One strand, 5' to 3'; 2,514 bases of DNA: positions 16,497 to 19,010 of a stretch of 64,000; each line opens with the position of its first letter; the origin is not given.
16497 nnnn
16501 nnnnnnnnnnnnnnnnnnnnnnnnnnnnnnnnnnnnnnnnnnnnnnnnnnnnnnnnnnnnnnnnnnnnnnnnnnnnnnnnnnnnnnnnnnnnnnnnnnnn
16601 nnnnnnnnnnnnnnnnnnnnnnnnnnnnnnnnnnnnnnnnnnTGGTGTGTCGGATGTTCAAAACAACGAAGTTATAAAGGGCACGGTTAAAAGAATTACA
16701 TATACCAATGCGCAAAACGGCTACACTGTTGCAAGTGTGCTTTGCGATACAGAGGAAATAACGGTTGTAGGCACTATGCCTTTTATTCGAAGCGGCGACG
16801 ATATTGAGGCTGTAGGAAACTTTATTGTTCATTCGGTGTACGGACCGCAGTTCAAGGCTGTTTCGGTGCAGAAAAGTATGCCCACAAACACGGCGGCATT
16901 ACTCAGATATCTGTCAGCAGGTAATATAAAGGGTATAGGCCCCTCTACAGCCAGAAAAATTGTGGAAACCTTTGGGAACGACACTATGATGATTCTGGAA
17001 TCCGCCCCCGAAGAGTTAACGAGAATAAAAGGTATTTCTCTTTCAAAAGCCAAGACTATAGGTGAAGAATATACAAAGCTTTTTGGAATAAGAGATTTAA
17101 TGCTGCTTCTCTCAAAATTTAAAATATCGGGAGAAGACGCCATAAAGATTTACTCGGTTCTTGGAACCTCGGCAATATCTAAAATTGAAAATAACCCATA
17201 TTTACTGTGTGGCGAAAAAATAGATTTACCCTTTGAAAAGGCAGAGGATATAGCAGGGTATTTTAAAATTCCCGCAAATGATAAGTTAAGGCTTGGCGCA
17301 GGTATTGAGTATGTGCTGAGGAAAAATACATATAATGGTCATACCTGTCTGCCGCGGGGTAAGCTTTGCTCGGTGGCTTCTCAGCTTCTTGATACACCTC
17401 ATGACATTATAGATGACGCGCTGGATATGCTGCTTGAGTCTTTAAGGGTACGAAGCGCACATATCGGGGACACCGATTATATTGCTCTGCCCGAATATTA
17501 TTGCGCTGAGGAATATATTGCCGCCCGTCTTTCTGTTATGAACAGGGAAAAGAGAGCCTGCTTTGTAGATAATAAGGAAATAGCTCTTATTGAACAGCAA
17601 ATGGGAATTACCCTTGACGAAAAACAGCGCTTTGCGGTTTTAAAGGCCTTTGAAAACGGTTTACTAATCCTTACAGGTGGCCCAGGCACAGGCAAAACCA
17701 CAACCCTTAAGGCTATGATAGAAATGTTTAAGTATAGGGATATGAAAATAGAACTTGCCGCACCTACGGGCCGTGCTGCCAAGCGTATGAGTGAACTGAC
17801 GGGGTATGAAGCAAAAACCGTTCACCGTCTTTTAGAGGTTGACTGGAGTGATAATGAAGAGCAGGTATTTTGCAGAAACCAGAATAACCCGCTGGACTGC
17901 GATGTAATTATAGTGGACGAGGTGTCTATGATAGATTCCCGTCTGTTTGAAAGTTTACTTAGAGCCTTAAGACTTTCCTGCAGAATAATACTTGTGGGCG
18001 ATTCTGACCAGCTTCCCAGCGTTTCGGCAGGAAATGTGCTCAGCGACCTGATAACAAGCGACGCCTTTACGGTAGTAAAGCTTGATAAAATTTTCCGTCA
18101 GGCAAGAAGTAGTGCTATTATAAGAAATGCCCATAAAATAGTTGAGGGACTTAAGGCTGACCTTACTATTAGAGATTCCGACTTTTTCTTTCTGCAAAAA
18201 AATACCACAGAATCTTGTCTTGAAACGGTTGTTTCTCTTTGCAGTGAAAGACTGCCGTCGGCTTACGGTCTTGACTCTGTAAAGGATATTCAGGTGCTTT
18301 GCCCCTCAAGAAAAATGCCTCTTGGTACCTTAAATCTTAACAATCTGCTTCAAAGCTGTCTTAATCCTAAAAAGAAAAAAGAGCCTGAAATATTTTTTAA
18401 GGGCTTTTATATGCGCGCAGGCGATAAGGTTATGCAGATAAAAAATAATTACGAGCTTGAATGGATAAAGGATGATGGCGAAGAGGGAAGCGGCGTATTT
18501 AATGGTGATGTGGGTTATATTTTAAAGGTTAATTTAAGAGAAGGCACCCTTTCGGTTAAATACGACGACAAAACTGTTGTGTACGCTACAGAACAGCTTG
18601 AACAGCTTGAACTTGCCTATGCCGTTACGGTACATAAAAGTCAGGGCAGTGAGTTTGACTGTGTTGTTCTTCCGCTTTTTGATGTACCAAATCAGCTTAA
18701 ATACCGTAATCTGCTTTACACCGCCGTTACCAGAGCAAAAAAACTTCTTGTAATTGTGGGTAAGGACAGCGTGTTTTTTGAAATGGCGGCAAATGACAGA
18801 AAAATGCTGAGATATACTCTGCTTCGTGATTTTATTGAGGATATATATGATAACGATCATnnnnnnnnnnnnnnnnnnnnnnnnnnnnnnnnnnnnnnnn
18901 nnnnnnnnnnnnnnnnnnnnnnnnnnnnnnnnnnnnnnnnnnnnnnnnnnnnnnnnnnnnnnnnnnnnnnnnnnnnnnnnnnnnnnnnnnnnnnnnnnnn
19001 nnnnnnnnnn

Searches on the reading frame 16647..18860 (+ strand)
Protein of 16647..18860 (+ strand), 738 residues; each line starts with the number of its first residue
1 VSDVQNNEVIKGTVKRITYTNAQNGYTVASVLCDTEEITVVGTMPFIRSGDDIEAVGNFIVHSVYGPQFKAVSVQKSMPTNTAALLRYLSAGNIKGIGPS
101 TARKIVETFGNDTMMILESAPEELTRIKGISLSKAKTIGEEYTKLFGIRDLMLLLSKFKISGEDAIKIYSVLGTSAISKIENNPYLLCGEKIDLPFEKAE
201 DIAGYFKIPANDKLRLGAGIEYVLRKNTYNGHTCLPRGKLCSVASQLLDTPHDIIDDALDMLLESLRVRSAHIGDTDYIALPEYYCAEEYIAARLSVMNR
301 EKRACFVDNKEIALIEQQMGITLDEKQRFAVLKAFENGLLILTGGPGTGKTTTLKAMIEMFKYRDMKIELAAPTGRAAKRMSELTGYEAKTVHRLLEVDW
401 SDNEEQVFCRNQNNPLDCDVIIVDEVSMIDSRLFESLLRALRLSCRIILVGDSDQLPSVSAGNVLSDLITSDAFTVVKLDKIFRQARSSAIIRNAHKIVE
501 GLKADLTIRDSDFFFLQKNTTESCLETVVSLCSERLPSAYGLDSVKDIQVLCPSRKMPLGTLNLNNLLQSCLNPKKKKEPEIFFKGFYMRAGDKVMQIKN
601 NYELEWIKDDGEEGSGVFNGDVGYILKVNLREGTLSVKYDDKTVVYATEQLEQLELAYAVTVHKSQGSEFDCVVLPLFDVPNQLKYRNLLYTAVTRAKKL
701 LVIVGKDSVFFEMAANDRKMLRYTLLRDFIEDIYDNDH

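Call 60: search_protein_families(library=pfam, proteins=[window:16647-18860:+], max_evalue=0.00001)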
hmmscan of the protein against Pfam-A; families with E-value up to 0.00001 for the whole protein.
window:16647-18860:+ (738 aa): 12 families
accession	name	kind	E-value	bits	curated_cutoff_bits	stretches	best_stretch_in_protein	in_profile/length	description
PF13245.12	AAA_19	-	1.7e-40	138.7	25.1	1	327-460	1-133/134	AAA domain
PF13604.12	AAA_30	-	5.5e-40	137.6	27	1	323-504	2-174/191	AAA domain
PF14490.11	HHH_RecD2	-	1.5e-27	95.8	27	1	146-234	3-92/92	ATP-dependent RecD2 DNA helicase HHH domain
PF23139.1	OB_YrrC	-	5.9e-23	81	27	1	8-79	2-76/76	ATP-dependent DNA helicase YrrC, OB-fold domain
PF18335.7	SH3_13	-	1.4e-19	70.1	41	1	564-639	1-65/65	ATP-dependent RecD-like DNA helicase SH3 domain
PF13538.12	UvrD_C_2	-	2e-19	69.6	27.4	1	656-704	1-52/52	UvrD-like helicase C-terminal domain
PF01443.25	Viral_helicase1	-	3.8e-14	53.5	21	0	341-491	2-135/228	Viral superfamily 1 RNA helicase core domain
PF13086.12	AAA_11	-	1.5e-09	38.4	27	0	323-378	2-65/257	AAA domain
PF14520.12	HHH_5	-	2.7e-09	37.8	27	1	93-138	6-51/57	Helix-hairpin-helix domain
PF05970.20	PIF1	-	2.3e-08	34.4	25.9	1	336-498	21-202/223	PIF1-like helicase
PF13401.12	AAA_22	-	4.6e-07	30.7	27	1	336-453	4-124/130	AAA domain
PF00437.27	T2SSE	-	1.8e-06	27.3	24.9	1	308-368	113-173/370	Type II/IV secretion system protein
